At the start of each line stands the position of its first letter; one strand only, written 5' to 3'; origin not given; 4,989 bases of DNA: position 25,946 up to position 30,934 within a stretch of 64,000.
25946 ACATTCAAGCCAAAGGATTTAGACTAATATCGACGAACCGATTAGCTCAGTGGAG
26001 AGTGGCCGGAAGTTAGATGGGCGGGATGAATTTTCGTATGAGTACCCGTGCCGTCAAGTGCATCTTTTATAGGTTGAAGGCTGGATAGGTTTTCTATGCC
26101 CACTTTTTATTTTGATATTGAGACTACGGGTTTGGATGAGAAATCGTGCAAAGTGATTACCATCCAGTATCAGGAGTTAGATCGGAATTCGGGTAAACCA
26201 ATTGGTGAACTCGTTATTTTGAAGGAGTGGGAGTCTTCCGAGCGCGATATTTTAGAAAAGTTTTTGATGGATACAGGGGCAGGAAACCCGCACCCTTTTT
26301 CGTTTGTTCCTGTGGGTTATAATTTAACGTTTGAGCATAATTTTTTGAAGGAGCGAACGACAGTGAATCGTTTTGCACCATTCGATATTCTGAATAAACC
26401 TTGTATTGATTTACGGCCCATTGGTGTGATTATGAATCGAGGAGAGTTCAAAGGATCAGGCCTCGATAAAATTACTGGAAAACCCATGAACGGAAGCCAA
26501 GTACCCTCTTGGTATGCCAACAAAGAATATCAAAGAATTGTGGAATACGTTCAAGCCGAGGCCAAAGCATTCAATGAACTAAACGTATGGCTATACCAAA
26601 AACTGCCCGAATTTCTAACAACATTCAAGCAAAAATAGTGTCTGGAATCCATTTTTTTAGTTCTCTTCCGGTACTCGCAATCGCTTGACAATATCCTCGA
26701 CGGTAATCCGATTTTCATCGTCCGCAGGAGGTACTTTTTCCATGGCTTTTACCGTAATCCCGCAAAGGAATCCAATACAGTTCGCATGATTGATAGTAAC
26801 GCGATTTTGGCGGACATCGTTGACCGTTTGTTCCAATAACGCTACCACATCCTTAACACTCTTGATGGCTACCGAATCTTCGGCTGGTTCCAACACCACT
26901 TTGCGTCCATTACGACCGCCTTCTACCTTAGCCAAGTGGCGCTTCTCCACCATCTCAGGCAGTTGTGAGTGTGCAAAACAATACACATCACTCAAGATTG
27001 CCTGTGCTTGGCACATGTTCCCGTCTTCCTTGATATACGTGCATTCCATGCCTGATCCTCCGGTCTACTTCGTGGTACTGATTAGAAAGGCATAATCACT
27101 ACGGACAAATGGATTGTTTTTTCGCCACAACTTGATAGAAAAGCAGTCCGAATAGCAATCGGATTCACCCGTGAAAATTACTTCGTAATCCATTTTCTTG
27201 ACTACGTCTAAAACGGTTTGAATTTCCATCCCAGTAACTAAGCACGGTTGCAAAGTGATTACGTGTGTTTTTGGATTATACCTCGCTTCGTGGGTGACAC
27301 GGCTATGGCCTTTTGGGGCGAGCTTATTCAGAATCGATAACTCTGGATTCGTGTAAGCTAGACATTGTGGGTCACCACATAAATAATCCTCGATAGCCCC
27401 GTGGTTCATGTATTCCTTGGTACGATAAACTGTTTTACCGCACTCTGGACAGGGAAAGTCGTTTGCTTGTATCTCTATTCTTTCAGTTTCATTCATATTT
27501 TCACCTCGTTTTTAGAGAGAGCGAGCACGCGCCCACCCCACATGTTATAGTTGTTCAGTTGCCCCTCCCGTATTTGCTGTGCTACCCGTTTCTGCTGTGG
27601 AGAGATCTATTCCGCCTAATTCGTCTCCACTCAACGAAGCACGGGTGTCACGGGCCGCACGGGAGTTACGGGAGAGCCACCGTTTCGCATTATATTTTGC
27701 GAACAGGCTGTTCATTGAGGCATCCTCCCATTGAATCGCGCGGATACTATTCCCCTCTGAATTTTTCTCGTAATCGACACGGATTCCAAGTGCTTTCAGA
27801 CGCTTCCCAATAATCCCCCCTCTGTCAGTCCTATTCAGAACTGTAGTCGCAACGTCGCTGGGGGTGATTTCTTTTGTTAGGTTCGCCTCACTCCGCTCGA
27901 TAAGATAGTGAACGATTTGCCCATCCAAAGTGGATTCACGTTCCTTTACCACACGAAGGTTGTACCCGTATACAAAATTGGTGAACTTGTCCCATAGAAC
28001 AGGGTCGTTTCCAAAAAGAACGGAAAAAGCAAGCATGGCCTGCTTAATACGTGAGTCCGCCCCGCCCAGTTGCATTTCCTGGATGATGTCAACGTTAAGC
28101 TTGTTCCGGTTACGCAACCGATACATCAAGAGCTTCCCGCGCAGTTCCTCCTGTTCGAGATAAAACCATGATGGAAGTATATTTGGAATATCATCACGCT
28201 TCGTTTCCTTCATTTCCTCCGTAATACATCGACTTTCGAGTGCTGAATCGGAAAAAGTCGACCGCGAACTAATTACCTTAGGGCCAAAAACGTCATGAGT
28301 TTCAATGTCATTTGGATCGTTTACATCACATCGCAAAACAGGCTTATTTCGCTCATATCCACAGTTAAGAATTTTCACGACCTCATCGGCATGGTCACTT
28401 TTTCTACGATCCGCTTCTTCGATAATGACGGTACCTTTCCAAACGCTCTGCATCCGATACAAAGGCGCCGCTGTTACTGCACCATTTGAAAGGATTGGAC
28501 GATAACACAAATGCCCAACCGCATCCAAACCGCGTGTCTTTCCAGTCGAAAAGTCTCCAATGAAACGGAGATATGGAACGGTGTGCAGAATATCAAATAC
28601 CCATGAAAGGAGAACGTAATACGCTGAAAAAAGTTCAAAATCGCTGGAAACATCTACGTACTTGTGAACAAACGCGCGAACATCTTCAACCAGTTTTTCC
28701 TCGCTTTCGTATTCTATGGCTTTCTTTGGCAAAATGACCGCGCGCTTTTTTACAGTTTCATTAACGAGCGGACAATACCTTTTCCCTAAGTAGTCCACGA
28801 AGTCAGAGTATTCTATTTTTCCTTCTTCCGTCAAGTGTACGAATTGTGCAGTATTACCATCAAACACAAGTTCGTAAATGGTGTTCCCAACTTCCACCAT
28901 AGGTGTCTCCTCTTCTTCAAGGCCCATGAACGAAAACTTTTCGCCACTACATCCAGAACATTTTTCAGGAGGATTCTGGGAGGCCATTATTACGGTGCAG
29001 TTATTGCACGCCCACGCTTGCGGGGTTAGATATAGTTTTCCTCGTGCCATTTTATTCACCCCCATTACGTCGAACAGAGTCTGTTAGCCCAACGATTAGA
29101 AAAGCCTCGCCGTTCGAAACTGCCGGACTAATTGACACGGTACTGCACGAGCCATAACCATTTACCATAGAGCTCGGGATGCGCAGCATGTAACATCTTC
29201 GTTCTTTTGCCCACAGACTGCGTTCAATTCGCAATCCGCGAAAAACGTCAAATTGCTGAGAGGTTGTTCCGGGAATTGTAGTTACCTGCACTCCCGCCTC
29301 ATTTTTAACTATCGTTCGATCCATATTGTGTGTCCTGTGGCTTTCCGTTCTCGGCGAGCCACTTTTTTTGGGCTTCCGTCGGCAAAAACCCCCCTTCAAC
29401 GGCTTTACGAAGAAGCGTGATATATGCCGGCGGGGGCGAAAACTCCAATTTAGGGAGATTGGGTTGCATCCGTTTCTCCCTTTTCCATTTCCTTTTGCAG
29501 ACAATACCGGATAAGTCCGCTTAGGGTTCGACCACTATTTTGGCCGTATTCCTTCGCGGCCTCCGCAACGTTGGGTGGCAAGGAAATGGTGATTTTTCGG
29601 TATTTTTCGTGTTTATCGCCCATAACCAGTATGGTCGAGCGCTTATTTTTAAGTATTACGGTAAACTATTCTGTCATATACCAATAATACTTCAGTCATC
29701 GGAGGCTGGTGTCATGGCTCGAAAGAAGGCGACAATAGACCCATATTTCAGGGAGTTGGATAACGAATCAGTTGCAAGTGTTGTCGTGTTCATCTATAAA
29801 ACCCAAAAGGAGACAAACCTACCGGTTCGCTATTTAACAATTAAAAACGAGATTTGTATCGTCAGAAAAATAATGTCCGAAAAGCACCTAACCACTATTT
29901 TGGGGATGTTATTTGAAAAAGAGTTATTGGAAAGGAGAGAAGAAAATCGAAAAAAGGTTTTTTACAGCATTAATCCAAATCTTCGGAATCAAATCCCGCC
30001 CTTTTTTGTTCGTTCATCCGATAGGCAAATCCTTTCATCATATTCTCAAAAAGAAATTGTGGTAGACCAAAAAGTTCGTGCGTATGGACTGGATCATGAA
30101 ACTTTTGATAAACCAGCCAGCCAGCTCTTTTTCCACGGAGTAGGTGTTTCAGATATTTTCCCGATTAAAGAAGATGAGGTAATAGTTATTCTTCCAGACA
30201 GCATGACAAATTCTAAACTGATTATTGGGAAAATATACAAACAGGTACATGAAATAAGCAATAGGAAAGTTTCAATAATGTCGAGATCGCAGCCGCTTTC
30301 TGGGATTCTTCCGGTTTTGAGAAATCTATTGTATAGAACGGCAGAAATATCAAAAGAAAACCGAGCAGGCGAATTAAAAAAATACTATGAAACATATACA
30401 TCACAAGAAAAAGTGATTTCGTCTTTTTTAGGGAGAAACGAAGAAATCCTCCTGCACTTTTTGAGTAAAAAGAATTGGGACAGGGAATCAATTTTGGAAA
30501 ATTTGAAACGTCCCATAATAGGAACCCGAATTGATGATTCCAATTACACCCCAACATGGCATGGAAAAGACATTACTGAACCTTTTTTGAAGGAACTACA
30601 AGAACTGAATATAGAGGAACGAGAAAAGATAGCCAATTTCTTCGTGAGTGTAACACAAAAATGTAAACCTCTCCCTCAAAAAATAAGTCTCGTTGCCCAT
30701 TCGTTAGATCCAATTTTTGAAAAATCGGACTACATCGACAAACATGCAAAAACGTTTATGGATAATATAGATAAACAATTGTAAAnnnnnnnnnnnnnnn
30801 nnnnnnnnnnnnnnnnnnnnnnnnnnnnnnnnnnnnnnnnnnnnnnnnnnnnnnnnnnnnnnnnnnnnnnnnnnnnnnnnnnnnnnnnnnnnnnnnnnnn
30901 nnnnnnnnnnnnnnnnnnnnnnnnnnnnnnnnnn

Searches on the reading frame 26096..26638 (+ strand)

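Call 15: search_protein_families(library=pfam, proteins=[window:26096-26638:+], max_evalue=0.01)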
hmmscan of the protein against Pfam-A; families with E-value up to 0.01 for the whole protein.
window:26096-26638:+ (180 aa): 2 families
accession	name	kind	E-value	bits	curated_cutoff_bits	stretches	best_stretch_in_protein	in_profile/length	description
PF13482.12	RNase_H_2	-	6.6e-07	29.9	22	1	5-141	2-132/165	RNase_H superfamily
PF10108.15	DNA_pol_B_exo2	-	0.0032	17.6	24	0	131-155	138-162/213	Predicted 3'-5' exonuclease related to the exonuclease domain of PolB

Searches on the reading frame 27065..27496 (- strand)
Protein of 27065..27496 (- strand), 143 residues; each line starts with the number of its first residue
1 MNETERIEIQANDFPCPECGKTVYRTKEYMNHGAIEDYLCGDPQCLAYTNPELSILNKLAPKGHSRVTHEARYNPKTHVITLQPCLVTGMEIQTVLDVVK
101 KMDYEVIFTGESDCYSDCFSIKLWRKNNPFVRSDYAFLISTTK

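Call 15: search_protein_families(library=pfam, proteins=[window:27065-27496:-], max_evalue=0.01)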
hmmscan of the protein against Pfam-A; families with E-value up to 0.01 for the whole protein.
window:27065-27496:- (143 aa): 1 family
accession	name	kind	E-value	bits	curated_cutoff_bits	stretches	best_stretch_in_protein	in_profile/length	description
PF07754.17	HVO_2753_ZBP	-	0.00098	19.3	33.2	1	11-40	14-42/46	Small zinc finger protein HVO_2753-like, Zn-binding pocket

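Call 50: search_protein_families(library=phrogs, proteins=[window:27065-27496:-], max_evalue=0.01)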
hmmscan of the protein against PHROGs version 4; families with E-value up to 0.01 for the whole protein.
window:27065-27496:- (143 aa): 0 families

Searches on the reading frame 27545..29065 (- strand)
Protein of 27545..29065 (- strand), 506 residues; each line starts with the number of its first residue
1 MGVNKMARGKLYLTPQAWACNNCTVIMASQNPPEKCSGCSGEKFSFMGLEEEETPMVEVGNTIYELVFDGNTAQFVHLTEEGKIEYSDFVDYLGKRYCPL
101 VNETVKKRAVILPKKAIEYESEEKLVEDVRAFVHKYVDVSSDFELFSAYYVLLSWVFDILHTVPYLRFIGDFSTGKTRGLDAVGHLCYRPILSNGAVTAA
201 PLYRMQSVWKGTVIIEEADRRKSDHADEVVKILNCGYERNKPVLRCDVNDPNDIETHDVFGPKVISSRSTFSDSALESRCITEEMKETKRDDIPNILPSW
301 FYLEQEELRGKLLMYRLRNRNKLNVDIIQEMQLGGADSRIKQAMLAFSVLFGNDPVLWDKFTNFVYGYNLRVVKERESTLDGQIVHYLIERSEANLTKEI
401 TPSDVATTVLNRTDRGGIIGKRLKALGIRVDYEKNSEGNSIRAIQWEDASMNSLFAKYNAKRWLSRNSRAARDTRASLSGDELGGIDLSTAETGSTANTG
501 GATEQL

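Call 15: search_protein_families(library=pfam, proteins=[window:27545-29065:-], max_evalue=0.01)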
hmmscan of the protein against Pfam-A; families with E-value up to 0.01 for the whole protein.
window:27545-29065:- (506 aa): 1 family
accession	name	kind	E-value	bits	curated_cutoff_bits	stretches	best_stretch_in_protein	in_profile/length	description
PF21349.2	RUBY_RBDX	-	0.0016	18.3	26.5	1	18-40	1-23/30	Rubrerythrin, rubredoxin-like domain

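Call 50: search_protein_families(library=phrogs, proteins=[window:27545-29065:-], max_evalue=0.01)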
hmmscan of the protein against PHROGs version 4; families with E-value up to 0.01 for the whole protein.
window:27545-29065:- (506 aa): 0 families

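Call 51: search_protein_families(library=ncbifam, proteins=[window:27545-29065:-], max_evalue=0.01)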
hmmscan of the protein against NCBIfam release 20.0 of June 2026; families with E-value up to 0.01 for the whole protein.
window:27545-29065:- (506 aa): 1 family
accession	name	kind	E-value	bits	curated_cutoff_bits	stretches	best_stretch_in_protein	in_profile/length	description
NF045767.1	RuberyRbr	equivalog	0.0023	18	200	1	16-47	157-188/194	rubrerythrin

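Call 69: find_related_loci(query=window:27545-29065:-, collection=viral_contigs, flank=10000)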
Query window:27545-29065:- (506 aa) in viral_contigs; peptide patterns used: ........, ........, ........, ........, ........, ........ (x = any residue, [..] = any of these).
3 stretches matched a pattern, but none encodes a relative of the query by tblastn (E <= 1e-3).

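Call 86: search_solved_structures(query=window:27545-29065:-, max_evalue=1)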
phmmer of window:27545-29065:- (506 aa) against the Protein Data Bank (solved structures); distinct sequences matched with E-value up to 1: 2.
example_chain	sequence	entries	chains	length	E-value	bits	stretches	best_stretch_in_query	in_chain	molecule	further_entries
1ryt_A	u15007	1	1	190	0.53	12.2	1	6-46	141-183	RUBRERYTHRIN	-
1b71_A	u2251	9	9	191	0.54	12.2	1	6-46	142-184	PROTEIN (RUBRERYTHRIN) | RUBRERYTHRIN | Rubrerythrin all-iron(III) form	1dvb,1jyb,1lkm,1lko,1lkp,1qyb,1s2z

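Call 98: search_protein_representatives(protein=window:27545-29065:-)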
Query: 506 residues. Proteins with E-value up to 0.001 (for the whole library): 6417; up to 1e-10: 2336; up to 1e-30: 1161. The best 150 are listed.
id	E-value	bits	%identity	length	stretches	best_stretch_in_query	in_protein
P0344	1.3e-263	891.6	96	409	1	2-403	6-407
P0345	1.0e-140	486.3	54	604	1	50-476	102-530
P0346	2.4e-136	471.9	51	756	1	52-469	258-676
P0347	3.4e-133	461.5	51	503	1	43-470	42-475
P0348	6.1e-115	401.3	46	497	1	53-495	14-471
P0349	4.6e-107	375.3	44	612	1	56-460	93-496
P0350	1.6e-103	363.6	41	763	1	50-470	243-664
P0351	1.7e-102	360.2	40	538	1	17-469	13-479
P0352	3.5e-99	349.3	43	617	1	52-461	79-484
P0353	1.7e-98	347.0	42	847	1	53-459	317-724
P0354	5.1e-98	345.5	44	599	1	50-459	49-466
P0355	5.7e-98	345.3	47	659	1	80-458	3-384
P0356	8.7e-98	344.7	43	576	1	62-458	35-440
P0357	2.8e-97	343.0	40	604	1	63-465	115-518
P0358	3.2e-96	339.5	43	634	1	60-462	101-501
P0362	1.0e-94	334.6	41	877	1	35-462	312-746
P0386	1.3e-90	321.1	41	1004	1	48-462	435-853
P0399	7.1e-88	312.0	46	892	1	42-393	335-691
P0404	9.5e-87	308.3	39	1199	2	54-462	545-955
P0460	4.0e-80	286.4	41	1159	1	54-411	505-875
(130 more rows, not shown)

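Call 99: search_protein_families(library=pfam, proteins=[P0346, P0353, P0386, P0404, P0345, P0362, P0460, P0399], max_evalue=0.001)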
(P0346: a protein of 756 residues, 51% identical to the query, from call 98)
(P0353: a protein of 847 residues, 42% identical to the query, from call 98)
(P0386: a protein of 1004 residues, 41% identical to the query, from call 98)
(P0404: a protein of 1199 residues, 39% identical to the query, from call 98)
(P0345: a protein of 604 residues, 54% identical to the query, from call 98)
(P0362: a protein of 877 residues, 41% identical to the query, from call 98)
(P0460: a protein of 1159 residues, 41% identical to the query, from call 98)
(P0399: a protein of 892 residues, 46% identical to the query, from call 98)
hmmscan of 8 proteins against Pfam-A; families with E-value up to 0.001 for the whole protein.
P0346 (756 aa): 0 families

P0353 (847 aa): 1 family
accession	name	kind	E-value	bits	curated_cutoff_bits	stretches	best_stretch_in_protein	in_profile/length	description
PF22548.2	AEP-TOTE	-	1.2e-28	100.7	27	1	30-174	56-206/230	TOTE conflict system, Archaeo-Eukaryotic Primase domain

P0386 (1004 aa): 1 family
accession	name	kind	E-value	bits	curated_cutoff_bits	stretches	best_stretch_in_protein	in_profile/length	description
PF04104.19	DNA_primase_lrg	-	6.4e-06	26.1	22.4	1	275-372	62-163/266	Eukaryotic and archaeal DNA primase, large subunit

P0404 (1199 aa): 1 family
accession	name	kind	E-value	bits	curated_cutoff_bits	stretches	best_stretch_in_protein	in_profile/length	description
PF04104.19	DNA_primase_lrg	-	1e-06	28.8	22.4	1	307-371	99-158/266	Eukaryotic and archaeal DNA primase, large subunit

P0345 (604 aa): 1 family
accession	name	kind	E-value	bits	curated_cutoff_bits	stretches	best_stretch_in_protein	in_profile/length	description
PF22090.1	Gins51_C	-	1.5e-15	57.1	27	1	554-595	5-46/48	Gins51, C-terminal domain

P0362 (877 aa): 0 families

P0460 (1159 aa): 1 family
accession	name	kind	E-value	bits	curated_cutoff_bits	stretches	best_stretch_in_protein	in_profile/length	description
PF04104.19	DNA_primase_lrg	-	1.2e-07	31.8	22.4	1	297-408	86-204/266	Eukaryotic and archaeal DNA primase, large subunit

P0399 (892 aa): 2 families
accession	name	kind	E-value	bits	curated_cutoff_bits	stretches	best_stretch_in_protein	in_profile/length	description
PF09250.16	Prim-Pol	-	3e-17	64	22.8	1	64-212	3-155/158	Bifunctional DNA primase/polymerase, N-terminal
PF08708.16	PriCT_1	-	3.5e-06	26.9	21.1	1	240-289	3-52/67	Primase C terminal 1 (PriCT-1)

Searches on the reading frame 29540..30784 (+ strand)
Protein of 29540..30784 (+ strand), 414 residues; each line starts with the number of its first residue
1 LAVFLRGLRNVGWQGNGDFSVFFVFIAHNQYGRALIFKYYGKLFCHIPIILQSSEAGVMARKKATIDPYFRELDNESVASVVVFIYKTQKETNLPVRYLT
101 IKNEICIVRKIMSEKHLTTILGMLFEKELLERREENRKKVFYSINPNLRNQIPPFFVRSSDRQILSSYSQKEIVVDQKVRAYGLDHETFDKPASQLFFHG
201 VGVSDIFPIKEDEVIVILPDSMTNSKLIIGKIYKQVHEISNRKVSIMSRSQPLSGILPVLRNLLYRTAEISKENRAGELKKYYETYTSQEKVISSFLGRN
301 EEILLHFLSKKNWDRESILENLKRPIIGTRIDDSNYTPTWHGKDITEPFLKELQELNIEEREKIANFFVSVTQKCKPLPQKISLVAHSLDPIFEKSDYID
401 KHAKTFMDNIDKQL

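Call 15: search_protein_families(library=pfam, proteins=[window:29540-30784:+], max_evalue=0.01)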
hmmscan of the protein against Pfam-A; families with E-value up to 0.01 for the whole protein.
window:29540-30784:+ (414 aa): 0 families

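Call 50: search_protein_families(library=phrogs, proteins=[window:29540-30784:+], max_evalue=0.01)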
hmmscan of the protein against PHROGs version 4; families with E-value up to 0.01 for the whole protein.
window:29540-30784:+ (414 aa): 0 families

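Call 51: search_protein_families(library=ncbifam, proteins=[window:29540-30784:+], max_evalue=0.01)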
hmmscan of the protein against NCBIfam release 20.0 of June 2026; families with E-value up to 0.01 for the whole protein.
window:29540-30784:+ (414 aa): 0 families

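Call 87: search_solved_structures(query=window:29540-30784:+, max_evalue=1)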
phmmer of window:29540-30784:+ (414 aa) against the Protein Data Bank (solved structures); distinct sequences matched with E-value up to 1: 0.
